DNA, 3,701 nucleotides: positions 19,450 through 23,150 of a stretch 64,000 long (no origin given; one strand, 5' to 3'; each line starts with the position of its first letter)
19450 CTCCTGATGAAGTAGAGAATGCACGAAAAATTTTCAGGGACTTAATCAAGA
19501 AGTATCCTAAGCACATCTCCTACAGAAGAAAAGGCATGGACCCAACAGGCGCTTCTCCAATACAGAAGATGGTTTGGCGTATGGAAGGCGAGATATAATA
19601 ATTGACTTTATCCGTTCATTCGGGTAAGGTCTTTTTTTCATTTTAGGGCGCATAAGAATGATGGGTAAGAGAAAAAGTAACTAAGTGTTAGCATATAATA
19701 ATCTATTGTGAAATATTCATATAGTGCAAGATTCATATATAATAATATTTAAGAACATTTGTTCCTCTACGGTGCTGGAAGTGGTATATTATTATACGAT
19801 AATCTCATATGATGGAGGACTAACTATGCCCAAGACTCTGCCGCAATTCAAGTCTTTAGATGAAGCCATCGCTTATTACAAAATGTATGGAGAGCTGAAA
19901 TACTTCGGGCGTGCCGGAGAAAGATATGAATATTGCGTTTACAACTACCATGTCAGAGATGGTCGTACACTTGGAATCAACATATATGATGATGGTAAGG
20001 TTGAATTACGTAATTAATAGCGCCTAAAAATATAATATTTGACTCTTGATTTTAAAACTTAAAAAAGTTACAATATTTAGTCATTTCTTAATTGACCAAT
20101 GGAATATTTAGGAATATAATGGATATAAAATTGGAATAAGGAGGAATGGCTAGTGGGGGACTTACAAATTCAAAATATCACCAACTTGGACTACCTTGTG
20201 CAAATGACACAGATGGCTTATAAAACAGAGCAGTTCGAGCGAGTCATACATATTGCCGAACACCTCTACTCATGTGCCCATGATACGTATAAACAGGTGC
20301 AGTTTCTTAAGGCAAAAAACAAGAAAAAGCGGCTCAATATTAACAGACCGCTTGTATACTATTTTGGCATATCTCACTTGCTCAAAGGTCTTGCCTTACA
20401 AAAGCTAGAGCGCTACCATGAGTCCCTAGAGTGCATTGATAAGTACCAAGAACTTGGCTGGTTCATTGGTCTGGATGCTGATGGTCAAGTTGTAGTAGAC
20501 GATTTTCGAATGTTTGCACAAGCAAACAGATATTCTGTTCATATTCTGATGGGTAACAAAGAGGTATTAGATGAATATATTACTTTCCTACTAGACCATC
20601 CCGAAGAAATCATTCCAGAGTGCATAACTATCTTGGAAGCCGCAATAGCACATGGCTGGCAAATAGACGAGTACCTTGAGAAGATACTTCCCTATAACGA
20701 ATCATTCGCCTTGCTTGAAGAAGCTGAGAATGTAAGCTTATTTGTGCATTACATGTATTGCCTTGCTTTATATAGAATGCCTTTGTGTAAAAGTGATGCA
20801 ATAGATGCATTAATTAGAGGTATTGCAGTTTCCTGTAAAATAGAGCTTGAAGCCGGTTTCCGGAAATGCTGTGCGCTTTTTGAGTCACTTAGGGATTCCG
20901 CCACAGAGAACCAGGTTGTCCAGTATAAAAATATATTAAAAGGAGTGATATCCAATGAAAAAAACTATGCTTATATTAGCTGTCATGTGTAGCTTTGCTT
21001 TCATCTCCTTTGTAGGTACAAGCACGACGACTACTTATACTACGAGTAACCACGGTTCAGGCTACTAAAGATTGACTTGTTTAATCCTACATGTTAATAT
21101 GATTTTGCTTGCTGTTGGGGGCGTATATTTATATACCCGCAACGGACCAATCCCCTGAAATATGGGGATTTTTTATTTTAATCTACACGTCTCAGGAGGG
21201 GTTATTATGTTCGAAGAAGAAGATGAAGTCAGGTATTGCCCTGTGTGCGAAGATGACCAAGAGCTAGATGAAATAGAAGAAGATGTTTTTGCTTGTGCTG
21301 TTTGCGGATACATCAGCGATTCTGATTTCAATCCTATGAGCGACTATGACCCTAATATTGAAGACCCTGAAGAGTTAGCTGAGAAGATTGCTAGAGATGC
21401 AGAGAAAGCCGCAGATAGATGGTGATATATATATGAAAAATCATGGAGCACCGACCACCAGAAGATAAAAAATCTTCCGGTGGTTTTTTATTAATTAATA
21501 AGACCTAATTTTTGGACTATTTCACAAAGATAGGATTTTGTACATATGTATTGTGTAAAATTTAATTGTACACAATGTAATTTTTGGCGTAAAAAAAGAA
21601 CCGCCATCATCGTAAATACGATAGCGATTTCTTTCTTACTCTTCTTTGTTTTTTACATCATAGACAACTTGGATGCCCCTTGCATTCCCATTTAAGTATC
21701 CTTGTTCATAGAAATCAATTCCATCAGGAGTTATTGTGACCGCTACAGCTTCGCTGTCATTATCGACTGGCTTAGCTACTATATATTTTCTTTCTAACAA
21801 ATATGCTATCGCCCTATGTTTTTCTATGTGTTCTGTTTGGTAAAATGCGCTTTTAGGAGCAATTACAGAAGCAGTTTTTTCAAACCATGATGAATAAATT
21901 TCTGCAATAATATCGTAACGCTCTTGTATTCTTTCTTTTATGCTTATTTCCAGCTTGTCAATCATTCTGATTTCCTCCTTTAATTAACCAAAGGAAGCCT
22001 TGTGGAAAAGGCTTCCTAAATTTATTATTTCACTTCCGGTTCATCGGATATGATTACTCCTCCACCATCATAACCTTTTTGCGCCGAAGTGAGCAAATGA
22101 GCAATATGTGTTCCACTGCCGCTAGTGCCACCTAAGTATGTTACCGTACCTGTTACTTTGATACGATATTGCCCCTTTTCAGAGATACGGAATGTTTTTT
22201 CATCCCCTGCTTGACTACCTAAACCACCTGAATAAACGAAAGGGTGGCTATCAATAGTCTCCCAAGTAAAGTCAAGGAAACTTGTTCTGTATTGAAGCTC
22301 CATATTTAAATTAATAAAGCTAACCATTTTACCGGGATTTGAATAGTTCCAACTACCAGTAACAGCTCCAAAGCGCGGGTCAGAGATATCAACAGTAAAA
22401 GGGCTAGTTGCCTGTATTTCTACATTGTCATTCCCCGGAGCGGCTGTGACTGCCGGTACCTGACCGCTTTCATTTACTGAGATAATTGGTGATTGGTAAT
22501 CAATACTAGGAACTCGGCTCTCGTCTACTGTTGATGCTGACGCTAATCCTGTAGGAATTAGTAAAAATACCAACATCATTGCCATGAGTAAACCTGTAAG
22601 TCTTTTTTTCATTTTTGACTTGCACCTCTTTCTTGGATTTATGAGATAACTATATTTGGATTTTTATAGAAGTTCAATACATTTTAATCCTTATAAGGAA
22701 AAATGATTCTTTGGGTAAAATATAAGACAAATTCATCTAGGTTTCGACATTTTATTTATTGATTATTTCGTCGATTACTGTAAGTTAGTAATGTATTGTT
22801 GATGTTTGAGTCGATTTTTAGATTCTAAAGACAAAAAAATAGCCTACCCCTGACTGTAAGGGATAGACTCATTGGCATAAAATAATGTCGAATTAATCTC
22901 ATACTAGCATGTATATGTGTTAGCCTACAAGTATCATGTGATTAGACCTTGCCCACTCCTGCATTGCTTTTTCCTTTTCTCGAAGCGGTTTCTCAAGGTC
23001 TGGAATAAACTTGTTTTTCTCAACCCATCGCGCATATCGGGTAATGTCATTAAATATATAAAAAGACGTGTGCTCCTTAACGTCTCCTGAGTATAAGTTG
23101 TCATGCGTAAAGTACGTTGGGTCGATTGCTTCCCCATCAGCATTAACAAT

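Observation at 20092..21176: Candidate phage peptide-communication cassette: helical receptor + overlapping secreted pro-peptide + regulated downstream promoter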

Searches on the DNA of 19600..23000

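Call 111: search_rna_families(source=window, start=19600, end=23000, threshold=evalue, max_evalue=1)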
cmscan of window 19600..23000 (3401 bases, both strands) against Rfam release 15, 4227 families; matches with E-value up to 1: 2.
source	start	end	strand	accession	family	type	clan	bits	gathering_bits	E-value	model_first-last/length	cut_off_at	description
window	21582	21645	-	RF00722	mir-451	Gene; miRNA;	-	27.4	66.5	0.0053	1-71/71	no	mir-451 microRNA precursor family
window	21393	21428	+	RF01128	sR43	Gene; snRNA; snoRNA; CD-box;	-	16.7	45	0.62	1-56/56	no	Small nucleolar RNA sR42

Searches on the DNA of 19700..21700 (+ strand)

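Call 3: search_dna_similar(query=window:19700-21700:+, collection=phages, mode=near, max_rows=25)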
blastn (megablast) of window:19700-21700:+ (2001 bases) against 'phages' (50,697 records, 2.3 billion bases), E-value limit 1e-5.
No match.

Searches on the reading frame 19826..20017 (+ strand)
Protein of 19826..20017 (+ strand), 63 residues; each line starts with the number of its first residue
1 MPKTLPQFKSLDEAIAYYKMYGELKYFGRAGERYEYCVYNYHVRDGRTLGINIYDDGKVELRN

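Call 4: search_protein_families(library=pfam, proteins=[window:19826-20017:+], max_evalue=1)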
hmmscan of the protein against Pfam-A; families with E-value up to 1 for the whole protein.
window:19826-20017:+ (63 aa): 1 family
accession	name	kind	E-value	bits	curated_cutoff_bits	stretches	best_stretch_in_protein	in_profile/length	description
PF21072.3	EFR3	-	0.28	10.4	27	1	19-55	471-507/545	EFR3 protein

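Call 10: search_protein_families(library=ncbifam, proteins=[window:19826-20017:+], max_evalue=1)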
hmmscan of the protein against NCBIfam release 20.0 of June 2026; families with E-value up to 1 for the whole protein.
window:19826-20017:+ (63 aa): 0 families

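Call 11: search_protein_families(library=phrogs, proteins=[window:19826-20017:+], max_evalue=0.01)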
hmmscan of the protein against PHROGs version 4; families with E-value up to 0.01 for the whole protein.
window:19826-20017:+ (63 aa): 0 families
